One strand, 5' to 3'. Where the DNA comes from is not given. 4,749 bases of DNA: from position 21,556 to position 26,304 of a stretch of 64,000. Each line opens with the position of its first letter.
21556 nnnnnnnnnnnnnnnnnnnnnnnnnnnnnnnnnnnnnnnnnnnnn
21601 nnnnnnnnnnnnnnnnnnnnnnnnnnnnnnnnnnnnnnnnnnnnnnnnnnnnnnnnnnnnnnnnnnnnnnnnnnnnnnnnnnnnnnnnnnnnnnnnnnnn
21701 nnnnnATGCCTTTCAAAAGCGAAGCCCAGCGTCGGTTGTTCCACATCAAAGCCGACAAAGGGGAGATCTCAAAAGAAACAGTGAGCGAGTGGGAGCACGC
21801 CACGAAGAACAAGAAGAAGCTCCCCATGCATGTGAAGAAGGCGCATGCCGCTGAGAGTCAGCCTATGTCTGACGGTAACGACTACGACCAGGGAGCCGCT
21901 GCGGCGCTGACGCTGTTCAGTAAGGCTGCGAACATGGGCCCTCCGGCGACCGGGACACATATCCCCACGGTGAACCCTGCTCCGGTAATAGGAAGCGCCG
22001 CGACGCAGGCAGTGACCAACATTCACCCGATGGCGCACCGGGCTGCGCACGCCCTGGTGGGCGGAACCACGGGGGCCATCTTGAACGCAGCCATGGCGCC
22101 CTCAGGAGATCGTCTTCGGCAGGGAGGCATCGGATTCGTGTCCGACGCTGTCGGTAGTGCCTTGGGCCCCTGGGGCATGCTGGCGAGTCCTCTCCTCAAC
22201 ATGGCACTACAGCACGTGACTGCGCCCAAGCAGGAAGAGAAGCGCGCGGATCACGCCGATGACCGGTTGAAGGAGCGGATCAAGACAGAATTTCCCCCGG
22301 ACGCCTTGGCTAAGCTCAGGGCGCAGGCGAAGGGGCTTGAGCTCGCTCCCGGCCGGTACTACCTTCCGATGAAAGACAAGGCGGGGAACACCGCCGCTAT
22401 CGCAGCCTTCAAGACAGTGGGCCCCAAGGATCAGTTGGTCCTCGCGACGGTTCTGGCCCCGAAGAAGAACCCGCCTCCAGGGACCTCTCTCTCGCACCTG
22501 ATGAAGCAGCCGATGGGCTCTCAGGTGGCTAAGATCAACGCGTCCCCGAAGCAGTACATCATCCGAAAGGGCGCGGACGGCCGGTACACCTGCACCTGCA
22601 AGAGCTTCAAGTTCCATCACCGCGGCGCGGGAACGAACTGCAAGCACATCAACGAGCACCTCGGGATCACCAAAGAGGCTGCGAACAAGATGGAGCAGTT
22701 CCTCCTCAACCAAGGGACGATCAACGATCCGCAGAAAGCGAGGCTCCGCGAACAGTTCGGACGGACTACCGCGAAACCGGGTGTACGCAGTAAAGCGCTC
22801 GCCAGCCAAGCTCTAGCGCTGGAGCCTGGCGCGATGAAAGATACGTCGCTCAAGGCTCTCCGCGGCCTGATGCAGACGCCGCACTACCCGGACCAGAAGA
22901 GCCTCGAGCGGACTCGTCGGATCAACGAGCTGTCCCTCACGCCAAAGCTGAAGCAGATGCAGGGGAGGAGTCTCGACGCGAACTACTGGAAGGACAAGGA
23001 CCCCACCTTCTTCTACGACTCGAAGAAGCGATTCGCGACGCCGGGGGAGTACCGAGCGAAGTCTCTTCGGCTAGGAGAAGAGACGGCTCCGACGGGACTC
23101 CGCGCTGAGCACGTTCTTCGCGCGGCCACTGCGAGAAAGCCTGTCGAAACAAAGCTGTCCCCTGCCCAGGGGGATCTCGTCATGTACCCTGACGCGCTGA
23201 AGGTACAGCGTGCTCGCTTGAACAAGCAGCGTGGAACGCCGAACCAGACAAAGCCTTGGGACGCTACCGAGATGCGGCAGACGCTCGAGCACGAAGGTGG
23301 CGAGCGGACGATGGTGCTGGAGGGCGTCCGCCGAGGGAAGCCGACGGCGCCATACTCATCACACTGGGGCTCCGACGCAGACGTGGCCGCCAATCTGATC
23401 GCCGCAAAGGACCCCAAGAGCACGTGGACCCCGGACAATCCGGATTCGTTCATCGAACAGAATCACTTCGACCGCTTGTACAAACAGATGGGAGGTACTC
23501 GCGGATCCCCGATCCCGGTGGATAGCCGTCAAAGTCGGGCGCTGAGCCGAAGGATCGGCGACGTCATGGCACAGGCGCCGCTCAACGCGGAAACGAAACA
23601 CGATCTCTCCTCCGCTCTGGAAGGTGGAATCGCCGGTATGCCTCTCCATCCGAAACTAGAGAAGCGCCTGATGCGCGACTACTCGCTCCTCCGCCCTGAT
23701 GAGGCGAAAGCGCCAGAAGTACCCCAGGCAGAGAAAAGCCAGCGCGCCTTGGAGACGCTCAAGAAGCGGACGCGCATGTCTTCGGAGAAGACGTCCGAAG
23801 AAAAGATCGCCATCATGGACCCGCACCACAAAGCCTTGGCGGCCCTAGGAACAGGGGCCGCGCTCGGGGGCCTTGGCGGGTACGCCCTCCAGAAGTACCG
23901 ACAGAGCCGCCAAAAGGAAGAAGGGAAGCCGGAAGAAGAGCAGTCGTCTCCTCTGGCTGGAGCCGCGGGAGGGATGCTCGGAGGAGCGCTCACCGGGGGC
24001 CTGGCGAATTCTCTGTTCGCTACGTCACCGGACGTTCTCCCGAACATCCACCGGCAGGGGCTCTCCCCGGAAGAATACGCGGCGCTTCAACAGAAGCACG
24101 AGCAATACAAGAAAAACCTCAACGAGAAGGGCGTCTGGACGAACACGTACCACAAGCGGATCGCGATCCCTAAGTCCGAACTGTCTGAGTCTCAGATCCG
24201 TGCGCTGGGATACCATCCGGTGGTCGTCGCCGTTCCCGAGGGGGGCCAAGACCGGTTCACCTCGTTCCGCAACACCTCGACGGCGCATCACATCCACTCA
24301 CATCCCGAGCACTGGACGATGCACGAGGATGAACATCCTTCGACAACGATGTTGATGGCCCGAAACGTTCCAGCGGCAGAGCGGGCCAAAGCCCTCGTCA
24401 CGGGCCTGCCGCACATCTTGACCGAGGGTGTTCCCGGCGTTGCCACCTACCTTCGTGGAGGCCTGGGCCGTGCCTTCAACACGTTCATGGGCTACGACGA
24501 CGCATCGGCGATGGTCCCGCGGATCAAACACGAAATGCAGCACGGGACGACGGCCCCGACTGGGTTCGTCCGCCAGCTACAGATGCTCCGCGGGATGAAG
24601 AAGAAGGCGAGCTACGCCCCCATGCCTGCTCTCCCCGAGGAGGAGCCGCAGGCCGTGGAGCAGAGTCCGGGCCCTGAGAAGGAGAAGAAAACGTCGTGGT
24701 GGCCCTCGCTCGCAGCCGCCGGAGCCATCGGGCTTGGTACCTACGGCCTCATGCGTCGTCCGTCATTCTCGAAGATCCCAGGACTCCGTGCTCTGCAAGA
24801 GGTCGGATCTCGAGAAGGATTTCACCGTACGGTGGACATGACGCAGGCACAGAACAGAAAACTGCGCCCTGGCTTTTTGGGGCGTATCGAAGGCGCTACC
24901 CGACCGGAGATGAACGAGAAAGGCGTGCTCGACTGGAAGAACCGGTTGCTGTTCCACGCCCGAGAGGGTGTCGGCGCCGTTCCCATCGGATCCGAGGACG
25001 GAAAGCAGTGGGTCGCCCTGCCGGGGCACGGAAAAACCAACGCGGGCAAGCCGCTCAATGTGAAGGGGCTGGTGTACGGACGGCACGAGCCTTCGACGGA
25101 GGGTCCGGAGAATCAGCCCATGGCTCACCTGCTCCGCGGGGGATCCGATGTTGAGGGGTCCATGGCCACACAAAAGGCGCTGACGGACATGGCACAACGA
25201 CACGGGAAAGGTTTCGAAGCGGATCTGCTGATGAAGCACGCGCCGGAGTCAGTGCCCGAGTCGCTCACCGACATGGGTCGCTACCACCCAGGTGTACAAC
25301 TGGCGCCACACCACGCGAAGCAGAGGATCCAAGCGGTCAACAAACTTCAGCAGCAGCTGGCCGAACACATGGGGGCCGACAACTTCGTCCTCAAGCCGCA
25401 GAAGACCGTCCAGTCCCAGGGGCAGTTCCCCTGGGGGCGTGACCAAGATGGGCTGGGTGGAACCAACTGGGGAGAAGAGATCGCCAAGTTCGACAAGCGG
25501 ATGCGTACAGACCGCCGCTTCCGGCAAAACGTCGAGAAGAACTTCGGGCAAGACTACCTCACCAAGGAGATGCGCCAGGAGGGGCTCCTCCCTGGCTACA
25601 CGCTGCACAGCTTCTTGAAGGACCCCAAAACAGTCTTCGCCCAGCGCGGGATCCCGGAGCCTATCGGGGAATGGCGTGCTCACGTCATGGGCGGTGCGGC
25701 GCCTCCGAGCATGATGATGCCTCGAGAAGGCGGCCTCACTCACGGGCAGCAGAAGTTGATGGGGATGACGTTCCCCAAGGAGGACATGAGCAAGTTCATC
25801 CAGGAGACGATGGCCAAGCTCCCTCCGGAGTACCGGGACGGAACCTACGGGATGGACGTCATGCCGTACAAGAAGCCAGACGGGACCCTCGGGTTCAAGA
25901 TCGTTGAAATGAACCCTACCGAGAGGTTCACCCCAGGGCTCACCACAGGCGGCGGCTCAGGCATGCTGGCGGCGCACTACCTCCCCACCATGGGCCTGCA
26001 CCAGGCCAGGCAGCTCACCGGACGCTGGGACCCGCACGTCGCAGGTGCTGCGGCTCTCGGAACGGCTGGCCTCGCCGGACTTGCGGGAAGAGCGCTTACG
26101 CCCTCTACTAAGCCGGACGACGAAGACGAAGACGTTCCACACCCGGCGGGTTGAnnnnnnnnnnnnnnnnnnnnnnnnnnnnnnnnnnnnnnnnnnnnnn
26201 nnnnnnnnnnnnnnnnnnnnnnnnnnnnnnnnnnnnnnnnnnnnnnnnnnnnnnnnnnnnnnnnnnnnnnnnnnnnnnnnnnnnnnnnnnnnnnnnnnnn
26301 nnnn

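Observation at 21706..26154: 1482-aa protein combining a SWIM zinc finger with a C-terminal ATP-grasp-like ligase domain, flanked by Gly/Ala-rich proteins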

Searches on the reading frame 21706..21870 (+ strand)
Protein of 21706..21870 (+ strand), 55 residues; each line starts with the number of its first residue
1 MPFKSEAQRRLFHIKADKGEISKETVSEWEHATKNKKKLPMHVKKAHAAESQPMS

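Call 19: search_protein_families(library=pfam, proteins=[window:21706-21870:+], max_evalue=10)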
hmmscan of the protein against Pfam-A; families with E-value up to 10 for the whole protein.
window:21706-21870:+ (55 aa): 1 family
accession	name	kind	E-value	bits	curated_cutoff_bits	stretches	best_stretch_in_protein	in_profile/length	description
PF13452.11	FAS1_DH_region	-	0.076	13.6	22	1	13-49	6-40/132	FAS1-like, dehydratase domain region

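Call 101: search_dna_similar(query=window:21706-21855:+, collection=phages, mode=protein, max_evalue=0.01, max_rows=25)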
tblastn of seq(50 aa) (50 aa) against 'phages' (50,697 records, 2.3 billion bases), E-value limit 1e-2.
No match.
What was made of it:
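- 21706..21855 (+): aa 1-50: conserved basic N-terminal motif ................LPMHVKK. No Pfam hit and no match in cultured phages (calls 19, 101).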

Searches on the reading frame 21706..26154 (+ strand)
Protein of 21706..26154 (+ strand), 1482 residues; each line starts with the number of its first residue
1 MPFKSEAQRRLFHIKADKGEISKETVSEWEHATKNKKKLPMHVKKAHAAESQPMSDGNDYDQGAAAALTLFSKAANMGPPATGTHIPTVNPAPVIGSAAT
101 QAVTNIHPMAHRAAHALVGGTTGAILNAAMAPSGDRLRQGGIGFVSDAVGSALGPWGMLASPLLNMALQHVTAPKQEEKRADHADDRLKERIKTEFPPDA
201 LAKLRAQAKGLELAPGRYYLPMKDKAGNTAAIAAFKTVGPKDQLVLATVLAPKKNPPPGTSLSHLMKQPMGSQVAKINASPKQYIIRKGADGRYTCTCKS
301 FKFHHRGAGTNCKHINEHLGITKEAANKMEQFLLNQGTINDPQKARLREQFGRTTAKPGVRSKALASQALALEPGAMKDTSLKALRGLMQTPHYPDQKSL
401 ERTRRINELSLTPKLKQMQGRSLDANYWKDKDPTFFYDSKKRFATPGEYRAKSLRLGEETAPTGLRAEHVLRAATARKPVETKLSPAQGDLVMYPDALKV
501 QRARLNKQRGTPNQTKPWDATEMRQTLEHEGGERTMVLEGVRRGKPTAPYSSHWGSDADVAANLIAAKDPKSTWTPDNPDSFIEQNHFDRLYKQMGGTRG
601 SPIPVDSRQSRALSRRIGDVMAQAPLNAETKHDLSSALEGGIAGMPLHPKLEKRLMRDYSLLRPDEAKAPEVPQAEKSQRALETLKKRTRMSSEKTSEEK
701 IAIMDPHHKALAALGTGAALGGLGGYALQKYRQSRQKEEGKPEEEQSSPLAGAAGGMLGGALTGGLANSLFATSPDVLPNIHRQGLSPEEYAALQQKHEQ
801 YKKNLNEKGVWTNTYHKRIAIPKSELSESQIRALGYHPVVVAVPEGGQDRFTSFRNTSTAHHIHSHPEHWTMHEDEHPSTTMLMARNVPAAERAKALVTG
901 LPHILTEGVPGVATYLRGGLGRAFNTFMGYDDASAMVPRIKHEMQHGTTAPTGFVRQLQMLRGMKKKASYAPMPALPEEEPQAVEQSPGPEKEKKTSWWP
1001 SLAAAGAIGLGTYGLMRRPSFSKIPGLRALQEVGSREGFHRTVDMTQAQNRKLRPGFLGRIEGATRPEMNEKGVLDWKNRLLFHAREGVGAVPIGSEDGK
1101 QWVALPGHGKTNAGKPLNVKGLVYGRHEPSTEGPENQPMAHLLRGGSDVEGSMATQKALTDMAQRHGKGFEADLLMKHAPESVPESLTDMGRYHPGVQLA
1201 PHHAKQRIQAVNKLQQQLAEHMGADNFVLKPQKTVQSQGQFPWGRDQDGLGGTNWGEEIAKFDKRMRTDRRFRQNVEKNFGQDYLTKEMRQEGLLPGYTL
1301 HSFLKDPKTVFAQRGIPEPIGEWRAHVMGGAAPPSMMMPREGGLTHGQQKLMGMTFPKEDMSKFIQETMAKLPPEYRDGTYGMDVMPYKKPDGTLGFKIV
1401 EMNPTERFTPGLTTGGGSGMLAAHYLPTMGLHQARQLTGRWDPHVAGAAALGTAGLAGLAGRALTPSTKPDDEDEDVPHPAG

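Call 3: search_protein_families(library=pfam, proteins=[window:21706-26154:+], max_evalue=0.1)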
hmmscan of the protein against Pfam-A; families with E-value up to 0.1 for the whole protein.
window:21706-26154:+ (1482 aa): 1 family
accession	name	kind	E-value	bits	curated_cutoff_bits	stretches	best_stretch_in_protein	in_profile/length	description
PF20506.3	DUF6732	-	0.0051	17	27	0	1444-1476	31-63/72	Family of unknown function (DUF6732)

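Call 4: search_protein_families(library=phrogs, proteins=[window:21706-26154:+], max_evalue=0.01)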
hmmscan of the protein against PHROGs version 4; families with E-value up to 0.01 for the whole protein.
window:21706-26154:+ (1482 aa): 1 family
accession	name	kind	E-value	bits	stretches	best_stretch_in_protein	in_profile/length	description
phrog_5016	-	unknown function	0.0092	16.8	0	287-315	2-30/79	-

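Call 6: search_dna_similar(query=window:21706-26154:+, collection=phages, mode=protein, max_rows=30)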
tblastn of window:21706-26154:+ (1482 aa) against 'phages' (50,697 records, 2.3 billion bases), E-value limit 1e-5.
No match.

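Call 8: find_homologous_proteins(query=window:21706-26154:+)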
Query window:21706-26154:+ (1482 aa): 11 proteins with E <= 0.001 among 8000 candidates.
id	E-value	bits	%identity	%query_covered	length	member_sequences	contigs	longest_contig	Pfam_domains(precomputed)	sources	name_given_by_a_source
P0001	0.0e+0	3398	100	100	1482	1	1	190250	-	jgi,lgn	jgi:hypothetical protein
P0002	0.0e+0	2797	85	96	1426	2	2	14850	-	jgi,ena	-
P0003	0.0e+0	2710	82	96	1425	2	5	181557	-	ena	-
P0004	0.0e+0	1407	77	44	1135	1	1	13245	-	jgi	jgi:hypothetical protein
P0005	0.0e+0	1343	72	43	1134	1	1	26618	-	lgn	-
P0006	0.0e+0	1333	70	45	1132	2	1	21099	-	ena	-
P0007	0.0e+0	1247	70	43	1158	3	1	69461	-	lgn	-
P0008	9.5e-253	860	54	44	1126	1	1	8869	-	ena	-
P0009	6.1e-142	493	72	14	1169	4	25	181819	-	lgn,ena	-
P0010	4.1e-97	345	52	22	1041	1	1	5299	-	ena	-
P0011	1.4e-49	187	48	9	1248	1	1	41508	PF13441.13,PF18905.6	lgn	-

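Call 50: find_encoding_contigs(protein=P0009, flank=10000, max_places=2)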
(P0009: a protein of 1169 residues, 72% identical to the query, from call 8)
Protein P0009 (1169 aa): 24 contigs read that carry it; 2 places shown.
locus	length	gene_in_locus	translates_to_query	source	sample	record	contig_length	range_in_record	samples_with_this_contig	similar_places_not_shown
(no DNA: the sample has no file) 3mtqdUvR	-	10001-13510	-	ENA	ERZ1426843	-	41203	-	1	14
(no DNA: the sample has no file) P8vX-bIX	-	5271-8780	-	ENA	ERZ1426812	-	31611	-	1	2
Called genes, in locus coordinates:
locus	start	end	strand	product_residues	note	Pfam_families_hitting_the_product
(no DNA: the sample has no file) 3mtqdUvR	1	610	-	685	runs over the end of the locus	PF13589:HATPase_c_3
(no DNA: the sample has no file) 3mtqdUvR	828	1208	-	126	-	-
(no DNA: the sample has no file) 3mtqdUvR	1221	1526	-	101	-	-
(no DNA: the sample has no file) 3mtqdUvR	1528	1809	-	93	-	-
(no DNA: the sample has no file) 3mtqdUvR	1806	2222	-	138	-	-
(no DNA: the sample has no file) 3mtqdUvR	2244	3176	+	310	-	-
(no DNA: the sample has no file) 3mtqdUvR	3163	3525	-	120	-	-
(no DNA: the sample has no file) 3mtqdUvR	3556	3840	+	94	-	-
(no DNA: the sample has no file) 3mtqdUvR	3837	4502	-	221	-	PF02223:Thymidylate_kin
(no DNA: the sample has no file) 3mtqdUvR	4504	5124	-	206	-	-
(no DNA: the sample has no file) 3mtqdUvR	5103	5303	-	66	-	-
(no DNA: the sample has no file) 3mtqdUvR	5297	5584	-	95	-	-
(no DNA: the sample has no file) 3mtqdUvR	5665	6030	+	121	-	PF00072:Response_reg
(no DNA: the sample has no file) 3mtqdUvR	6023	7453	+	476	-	PF04851:ResIII (faint), PF00176:SNF2-rel_dom, PF00271:Helicase_C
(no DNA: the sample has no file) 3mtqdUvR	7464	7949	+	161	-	-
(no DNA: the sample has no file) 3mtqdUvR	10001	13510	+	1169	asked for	-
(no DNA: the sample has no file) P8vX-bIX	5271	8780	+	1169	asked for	-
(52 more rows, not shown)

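Call 117: search_protein_families(library=pfam, proteins=[P0011], max_evalue=0.001)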
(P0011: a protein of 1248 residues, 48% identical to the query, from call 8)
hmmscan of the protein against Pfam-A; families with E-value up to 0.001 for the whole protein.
P0011 (1248 aa): 1 family
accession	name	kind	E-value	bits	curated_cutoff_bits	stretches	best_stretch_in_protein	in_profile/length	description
PF18905.5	DUF5661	-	4.2e-09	37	27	1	870-907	23-64/65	Protein of unknown function (DUF5661)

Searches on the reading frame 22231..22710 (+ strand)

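Call 19: search_protein_families(library=pfam, proteins=[window:22231-22710:+], max_evalue=10)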
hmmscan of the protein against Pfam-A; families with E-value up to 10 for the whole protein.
window:22231-22710:+ (160 aa): 2 families
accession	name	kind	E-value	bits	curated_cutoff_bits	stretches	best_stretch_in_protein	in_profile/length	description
PF04434.22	SWIM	-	0.037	14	19.6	1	119-140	13-30/38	SWIM zinc finger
PF18656.6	DUF5633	-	0.14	12.4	23.6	1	107-119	24-36/41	Family of unknown function (DUF5633)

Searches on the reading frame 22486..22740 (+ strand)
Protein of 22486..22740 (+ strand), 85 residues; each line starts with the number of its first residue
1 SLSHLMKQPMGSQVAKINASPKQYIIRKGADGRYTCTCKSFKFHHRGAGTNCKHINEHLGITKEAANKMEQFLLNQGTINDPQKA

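Call 79: search_protein_families(library=pfam, alignment_id=A4, max_evalue=1)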
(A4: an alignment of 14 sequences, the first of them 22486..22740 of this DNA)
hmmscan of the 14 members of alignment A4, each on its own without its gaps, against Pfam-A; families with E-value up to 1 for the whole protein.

A. member 1, window:22486-22740:+ (85 aa): 3 families
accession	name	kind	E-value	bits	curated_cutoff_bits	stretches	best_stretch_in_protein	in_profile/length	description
PF04434.22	SWIM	-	0.012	15.6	19.6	1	33-55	12-30/38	SWIM zinc finger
PF17128.10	DUF5107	-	0.13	11.6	24.4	1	16-46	92-122/310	Domain of unknown function (DUF5107)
PF18656.6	DUF5633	-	0.22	11.9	23.6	1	22-34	24-36/41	Family of unknown function (DUF5633)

B. families by the number of members that match (of 14 scanned): 7 families
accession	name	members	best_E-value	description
PF04434.22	SWIM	14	3.7e-05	SWIM zinc finger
PF17128.10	DUF5107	4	0.016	Domain of unknown function (DUF5107)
PF07645.21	EGF_CA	1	0.035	Calcium-binding EGF domain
PF01715.23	IPPT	1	0.067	IPP transferase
PF13944.12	Calycin_like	1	0.084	Calycin-like beta-barrel domain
PF04317.18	DUF463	1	0.14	YcjX-like family, DUF463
PF18656.6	DUF5633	1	0.22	Family of unknown function (DUF5633)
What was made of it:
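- On SWIM zinc finger (PF04434): All 14 homologues have SWIM as top hit, best E 3.7e-5 (call 79).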

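Call 80: search_solved_structures(query=A4, max_evalue=10, show_alignments=2)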
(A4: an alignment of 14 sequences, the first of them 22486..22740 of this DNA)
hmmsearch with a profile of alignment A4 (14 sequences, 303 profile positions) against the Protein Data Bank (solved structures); distinct sequences matched with E-value up to 10: 0.

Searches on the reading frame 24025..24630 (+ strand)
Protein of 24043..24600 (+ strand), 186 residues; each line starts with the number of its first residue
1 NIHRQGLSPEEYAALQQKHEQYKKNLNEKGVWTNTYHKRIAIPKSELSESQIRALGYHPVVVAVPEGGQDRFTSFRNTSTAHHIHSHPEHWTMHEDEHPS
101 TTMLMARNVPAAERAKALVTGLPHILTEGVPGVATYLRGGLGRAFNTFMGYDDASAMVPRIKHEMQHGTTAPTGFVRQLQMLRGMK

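Call 19: search_protein_families(library=pfam, proteins=[window:24043-24600:+], max_evalue=10)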
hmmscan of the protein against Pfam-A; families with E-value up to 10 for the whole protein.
window:24043-24600:+ (186 aa): 1 family
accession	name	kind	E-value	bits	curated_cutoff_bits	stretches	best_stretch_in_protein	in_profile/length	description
PF17660.6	BTRD1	-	0.25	11.7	23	1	53-74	23-45/50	Polyglycine hydrolase-like, structural repeat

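Call 83: search_solved_structures(query=A5, max_evalue=10, show_alignments=3)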
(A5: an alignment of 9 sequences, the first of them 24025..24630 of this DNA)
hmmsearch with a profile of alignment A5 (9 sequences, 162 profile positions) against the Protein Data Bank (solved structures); distinct sequences matched with E-value up to 10: 1.
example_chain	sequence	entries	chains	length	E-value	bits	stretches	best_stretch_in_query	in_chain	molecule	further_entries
3dva_A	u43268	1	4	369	1.1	12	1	93-147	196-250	Pyruvate dehydrogenase E1 component subunit alpha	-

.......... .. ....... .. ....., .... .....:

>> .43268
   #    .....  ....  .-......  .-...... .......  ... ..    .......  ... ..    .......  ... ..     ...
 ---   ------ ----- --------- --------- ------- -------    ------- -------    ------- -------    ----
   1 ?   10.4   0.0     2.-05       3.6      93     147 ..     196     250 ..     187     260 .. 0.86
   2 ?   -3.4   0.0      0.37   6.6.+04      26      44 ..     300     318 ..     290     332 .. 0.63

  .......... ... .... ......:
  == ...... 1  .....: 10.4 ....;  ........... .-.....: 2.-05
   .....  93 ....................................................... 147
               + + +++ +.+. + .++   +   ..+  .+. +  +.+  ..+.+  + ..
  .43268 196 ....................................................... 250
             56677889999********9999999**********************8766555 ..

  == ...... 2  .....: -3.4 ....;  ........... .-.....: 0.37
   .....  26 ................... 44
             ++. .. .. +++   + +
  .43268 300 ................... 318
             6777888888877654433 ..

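Call 84: search_protein_families(library=pfam, alignment_id=A5, max_evalue=10)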
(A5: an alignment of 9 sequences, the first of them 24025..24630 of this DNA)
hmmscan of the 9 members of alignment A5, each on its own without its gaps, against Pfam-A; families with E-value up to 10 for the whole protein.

A. member 1, window:24025-24630:+ (202 aa): 1 family
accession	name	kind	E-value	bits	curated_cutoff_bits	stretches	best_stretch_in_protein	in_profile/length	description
PF17660.6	BTRD1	-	0.37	11.2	23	1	59-80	23-45/50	Polyglycine hydrolase-like, structural repeat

B. families by the number of members that match (of 9 scanned): 2 families
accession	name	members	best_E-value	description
PF17660.6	BTRD1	1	0.37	Polyglycine hydrolase-like, structural repeat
PF19227.5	Salyut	1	0.85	Salyut domain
